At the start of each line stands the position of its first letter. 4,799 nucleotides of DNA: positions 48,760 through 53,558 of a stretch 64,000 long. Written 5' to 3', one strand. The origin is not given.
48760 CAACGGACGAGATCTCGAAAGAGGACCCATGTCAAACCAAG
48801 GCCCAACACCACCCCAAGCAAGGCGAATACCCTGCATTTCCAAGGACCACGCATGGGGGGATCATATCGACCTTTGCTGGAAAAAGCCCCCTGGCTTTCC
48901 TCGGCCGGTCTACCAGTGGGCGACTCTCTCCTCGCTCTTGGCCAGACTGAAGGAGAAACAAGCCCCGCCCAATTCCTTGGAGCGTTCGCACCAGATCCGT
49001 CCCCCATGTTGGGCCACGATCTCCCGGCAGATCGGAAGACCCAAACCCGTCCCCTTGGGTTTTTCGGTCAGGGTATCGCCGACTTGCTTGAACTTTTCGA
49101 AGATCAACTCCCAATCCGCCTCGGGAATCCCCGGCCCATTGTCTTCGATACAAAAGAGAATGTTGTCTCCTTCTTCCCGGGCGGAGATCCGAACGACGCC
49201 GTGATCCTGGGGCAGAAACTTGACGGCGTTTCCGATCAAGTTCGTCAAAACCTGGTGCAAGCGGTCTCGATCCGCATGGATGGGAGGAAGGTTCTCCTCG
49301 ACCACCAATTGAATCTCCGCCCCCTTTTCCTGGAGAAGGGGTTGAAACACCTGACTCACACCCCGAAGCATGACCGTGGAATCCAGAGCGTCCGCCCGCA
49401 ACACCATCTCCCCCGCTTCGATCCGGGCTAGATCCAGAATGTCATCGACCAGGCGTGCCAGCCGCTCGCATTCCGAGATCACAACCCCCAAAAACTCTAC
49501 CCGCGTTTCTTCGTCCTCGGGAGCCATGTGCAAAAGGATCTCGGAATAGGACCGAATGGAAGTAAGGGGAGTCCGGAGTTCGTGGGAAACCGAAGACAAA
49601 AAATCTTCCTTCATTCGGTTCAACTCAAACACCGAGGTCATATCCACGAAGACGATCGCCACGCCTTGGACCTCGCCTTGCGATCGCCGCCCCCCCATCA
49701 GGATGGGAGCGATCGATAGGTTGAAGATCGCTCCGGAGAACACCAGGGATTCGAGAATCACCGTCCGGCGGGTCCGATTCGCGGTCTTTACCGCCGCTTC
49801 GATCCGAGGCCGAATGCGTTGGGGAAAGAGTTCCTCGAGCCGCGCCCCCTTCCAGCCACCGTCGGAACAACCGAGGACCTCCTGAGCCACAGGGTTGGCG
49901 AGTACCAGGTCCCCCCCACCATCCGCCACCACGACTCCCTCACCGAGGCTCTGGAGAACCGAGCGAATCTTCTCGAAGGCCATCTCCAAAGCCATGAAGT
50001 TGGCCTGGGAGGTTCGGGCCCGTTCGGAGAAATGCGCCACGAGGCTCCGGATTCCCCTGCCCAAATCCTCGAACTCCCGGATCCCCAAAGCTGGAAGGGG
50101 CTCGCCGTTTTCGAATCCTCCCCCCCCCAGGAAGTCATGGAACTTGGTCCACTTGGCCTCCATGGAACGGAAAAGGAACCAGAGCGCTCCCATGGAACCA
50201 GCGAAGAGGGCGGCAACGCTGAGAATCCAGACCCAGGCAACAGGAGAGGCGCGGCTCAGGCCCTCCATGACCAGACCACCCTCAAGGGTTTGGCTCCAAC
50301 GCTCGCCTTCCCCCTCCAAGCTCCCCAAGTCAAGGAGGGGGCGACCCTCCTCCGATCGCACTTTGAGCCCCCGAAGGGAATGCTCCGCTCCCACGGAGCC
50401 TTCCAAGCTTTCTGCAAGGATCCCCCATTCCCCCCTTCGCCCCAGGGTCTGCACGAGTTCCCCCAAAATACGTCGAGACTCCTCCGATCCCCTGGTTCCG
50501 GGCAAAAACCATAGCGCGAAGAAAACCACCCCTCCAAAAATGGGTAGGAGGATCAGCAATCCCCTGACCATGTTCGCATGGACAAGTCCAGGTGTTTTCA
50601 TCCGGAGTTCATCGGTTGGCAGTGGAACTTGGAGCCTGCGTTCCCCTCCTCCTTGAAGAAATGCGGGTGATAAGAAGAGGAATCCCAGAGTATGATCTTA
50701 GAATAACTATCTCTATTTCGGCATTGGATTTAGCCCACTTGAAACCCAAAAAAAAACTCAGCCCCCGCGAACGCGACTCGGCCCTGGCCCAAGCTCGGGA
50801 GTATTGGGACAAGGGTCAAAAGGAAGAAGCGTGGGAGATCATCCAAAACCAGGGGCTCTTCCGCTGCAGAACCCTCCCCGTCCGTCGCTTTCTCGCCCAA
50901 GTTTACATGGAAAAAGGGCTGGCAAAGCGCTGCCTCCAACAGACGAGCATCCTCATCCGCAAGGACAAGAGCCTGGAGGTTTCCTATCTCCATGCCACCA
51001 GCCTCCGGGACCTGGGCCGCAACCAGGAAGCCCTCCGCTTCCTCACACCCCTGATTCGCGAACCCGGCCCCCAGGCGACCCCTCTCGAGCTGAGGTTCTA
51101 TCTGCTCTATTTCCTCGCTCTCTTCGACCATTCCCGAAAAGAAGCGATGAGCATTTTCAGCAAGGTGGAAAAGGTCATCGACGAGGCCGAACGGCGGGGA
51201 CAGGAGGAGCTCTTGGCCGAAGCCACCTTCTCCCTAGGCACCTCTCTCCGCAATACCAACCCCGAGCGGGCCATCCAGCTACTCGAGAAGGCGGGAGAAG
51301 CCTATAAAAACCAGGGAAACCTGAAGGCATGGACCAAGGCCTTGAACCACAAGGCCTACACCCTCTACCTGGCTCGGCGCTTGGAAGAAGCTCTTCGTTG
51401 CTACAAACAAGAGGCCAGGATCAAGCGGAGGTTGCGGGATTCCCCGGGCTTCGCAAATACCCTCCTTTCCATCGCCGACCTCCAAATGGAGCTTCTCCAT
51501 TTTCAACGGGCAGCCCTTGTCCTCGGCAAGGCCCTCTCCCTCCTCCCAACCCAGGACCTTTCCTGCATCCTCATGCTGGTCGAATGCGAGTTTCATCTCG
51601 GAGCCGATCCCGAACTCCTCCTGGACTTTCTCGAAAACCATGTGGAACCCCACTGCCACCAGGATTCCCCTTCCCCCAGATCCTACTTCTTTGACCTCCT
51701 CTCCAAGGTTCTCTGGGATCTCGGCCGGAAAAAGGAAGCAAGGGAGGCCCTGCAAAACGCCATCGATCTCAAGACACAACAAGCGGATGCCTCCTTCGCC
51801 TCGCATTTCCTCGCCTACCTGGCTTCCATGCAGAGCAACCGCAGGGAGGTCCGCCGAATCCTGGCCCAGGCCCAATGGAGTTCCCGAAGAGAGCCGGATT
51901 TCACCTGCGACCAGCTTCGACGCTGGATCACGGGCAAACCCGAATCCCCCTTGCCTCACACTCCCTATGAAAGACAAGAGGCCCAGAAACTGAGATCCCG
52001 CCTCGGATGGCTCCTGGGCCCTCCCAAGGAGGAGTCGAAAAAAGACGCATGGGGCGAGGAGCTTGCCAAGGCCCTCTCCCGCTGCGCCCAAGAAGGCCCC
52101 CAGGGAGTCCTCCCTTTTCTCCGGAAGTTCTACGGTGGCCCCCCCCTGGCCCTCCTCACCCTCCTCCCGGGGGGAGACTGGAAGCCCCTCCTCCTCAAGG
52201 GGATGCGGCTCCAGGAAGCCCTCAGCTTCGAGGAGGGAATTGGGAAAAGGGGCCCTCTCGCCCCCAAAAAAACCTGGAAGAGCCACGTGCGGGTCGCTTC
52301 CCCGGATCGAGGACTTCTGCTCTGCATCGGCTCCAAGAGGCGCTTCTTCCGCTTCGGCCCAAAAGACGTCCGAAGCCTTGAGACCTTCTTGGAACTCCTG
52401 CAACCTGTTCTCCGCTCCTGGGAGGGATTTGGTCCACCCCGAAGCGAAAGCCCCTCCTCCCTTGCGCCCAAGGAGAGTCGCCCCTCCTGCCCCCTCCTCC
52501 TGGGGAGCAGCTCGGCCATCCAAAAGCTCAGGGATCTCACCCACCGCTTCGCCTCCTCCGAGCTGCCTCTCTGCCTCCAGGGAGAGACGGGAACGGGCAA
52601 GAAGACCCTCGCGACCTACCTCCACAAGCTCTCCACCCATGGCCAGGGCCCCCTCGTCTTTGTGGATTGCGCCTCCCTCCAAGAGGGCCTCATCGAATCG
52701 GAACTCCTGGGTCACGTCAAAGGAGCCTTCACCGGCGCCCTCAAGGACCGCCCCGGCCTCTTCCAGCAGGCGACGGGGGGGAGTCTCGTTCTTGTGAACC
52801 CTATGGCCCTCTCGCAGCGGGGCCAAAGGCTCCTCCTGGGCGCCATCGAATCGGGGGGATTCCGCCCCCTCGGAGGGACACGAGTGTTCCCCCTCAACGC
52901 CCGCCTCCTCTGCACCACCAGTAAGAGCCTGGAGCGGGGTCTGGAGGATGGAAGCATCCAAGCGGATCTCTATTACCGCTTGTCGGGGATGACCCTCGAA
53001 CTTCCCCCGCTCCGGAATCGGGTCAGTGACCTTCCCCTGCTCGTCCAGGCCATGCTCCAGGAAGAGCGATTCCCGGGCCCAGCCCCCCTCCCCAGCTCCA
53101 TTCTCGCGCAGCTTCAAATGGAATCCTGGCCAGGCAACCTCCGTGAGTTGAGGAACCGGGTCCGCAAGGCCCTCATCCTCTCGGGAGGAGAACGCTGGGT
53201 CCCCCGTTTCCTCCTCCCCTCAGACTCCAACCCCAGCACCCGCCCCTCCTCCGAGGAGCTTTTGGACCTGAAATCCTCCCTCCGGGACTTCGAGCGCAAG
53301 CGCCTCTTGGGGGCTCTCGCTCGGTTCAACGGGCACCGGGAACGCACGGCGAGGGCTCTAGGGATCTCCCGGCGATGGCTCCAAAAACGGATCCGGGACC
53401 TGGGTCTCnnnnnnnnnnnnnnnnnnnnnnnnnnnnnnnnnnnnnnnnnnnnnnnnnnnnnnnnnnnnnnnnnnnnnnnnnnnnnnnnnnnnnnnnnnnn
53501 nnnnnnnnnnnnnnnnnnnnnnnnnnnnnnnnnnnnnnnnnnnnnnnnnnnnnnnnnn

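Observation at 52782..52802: Sigma54 enhancer-binding protein with intact Walker A and GAFTGA but no Walker B acidic pair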

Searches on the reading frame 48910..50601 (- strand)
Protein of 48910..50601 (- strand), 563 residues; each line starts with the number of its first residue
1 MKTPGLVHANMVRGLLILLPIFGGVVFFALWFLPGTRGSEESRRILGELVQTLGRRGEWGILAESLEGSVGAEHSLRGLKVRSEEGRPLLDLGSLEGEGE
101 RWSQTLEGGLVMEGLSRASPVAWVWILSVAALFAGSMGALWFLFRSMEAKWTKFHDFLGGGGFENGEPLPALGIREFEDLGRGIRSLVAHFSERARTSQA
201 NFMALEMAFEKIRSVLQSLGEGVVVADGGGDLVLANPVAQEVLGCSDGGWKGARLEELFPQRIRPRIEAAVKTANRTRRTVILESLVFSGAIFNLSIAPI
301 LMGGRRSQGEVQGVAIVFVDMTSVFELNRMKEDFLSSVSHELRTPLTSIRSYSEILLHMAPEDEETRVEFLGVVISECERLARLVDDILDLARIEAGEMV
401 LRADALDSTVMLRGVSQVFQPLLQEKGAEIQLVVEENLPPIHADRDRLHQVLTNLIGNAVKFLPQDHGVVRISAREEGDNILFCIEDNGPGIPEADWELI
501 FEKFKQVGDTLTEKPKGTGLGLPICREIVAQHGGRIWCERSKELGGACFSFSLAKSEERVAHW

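Call 29: search_protein_families(library=pfam, proteins=[window:48910-50601:-], max_evalue=0.001)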
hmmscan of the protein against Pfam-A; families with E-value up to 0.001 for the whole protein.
window:48910-50601:- (563 aa): 5 families
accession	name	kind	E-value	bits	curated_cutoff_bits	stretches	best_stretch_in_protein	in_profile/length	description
PF02518.31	HATPase_c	-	6.3e-30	104.3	26.4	1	444-554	2-108/111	Histidine kinase-, DNA gyrase B-, and HSP90-like ATPase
PF00512.31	HisKA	-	2.3e-20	72.8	26.9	1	330-397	1-66/66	His Kinase A (phospho-acceptor) domain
PF08448.16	PAS_4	-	7.7e-10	39.4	23.1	1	217-323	2-107/110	PAS fold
PF13188.13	PAS_8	-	1.9e-06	28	21.8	1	210-262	1-50/65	PAS domain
PF00989.32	PAS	-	0.00018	21.9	22.6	1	211-269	2-64/113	PAS fold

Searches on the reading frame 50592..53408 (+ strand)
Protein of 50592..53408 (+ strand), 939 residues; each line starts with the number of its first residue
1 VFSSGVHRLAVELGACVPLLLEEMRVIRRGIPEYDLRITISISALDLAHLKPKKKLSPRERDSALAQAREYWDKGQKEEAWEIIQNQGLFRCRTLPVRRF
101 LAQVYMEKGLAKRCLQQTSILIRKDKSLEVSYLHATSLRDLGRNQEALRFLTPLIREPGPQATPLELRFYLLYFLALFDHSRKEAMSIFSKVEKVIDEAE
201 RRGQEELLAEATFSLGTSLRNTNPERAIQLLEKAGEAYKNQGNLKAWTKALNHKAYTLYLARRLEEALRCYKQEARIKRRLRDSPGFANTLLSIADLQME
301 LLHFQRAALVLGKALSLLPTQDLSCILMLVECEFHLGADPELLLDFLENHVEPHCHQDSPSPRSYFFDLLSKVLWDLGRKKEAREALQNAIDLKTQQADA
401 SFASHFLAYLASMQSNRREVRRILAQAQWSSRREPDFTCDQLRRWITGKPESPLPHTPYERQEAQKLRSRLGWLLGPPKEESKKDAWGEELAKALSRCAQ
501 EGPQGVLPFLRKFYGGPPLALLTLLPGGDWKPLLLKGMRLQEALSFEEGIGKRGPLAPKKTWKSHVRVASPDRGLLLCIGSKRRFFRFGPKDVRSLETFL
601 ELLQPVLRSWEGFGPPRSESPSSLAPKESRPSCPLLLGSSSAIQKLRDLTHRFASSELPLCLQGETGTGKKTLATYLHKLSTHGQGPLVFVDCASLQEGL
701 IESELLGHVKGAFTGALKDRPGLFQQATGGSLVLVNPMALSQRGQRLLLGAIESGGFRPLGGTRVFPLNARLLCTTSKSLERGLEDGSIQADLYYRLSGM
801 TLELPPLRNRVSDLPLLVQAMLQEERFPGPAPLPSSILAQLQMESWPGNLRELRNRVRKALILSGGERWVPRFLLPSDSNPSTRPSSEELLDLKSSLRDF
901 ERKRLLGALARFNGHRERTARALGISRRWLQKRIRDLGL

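Call 4: search_protein_families(library=pfam, proteins=[window:50592-53408:+], max_evalue=1)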
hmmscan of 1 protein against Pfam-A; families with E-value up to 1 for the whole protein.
window:50592-53408:+ (939 aa): 22 families
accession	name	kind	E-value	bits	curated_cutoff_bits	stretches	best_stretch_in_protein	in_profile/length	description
PF00158.32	Sigma54_activat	-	1.7e-43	148.7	20.2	1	637-802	2-167/168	Sigma-54 interaction domain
PF14532.12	Sigma54_activ_2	-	1.8e-18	67.6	25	1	637-807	1-138/138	Sigma-54 interaction domain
PF25601.1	AAA_lid_14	-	3e-10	40.2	27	1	808-877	1-72/87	AAA+ ATPase lid domain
PF02954.25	HTH_8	-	3.9e-09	36.5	22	1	896-935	1-40/42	Bacterial regulatory protein, Fis family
PF12895.13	ANAPC3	-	3.9e-07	30.7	27.2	1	101-151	29-79/82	Anaphase-promoting complex, cyclosome, subunit 3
PF13424.12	TPR_12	-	1.7e-06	28.6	30.1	1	250-318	5-75/77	Tetratricopeptide repeat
PF07719.23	TPR_2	-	3.5e-05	24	27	2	369-393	6-30/34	Tetratricopeptide repeat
PF14938.12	SNAP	-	0.00029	20.8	25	1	203-308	69-175/282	Soluble NSF attachment protein, SNAP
PF13181.12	TPR_8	-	0.0012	19.3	25.7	1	369-394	6-31/34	Tetratricopeptide repeat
PF12688.13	TPR_5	-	0.016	15.9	24.2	0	135-187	45-95/119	Tetratrico peptide repeat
PF12862.13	ANAPC5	-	0.016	15.7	23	1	373-416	47-90/91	Anaphase-promoting complex subunit 5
PF00515.34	TPR_1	-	0.017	15.4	27.8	1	249-273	2-26/34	Tetratricopeptide repeat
PF13374.12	TPR_10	-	0.025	15.1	27.5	0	370-393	8-31/42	Tetratricopeptide repeat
PF13191.12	AAA_16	-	0.027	15.4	32.6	1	636-696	2-63/167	AAA ATPase domain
PF07728.20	AAA_5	-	0.075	13.5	22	1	659-691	1-31/139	AAA domain (dynein-related subfamily)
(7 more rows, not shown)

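Call 5: search_protein_families(library=ncbifam, proteins=[window:50592-53408:+], max_evalue=0.1)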
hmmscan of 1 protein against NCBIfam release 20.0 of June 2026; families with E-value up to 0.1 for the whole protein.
window:50592-53408:+ (939 aa): 30 families (the best 25 are shown)
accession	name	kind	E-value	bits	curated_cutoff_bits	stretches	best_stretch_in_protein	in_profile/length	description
TIGR01817.1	nifA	equivalog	5.3e-59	200.4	528.85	1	630-871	192-435/534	nif-specific transcriptional activator NifA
NF003451.0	PRK05022.1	equivalog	8.3e-57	193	476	1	634-939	190-510/512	nitric oxide reductase transcriptional regulator NorR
NF038308.1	RNA_repair_RtcR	equivalog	2.1e-55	188.6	650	1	639-928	185-502/530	RNA repair transcriptional activator RtcR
TIGR02915.1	PEP_resp_reg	equivalog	2e-54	185.1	502.6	1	634-932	139-437/445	PEP-CTERM-box response regulator transcription factor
TIGR02974.1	phageshock_pspF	equivalog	1.5e-52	178.9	443.55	1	636-862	1-231/336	phage shock protein operon transcriptional activator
TIGR01818.1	ntrC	equivalog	2.4e-52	178.3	558.6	2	632-866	132-369/463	nitrogen regulation protein NR(I)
NF008469.0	PRK11361.1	equivalog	1.5e-51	175.5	714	1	637-938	146-455/461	acetoacetate metabolism transcriptional regulator AtoC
NF041906.1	V4R_TF_MobR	exception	1.2e-50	172.5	999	1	637-935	235-542/544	phenol degradation transcriptional regulator MobR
NF041552.1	TF_PrdR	equivalog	3.8e-50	170.8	795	1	633-934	266-573/577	sigma-54 dependent transcriptional regulator PrdR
NF050807.1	TransRegFlbDCaul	equivalog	1.9e-48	165.4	750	1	640-935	124-436/454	sigma-54-dependent transcriptional regulator FlbD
TIGR02329.1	propionate_PrpR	equivalog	2e-48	165.3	499.2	1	633-935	211-525/526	propionate catabolism operon regulatory protein PrpR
NF008085.0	PRK10820.1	equivalog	3.2e-47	161.3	576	1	638-939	208-512/520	transcriptional regulator TyrR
NF011953.0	PRK15424.1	equivalog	3.6e-47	161.2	703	1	633-935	218-532/538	propionate catabolism operon regulatory protein PrpR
NF007689.0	PRK10365.1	equivalog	1.3e-46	159.4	760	1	636-931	141-436/441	sigma-54-dependent response regulator transcription factor ZraR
NF051870.1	NAssimRespRegNtrX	equivalog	2e-45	155.6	600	1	636-939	141-452/452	nitrogen assimilation response regulator NtrX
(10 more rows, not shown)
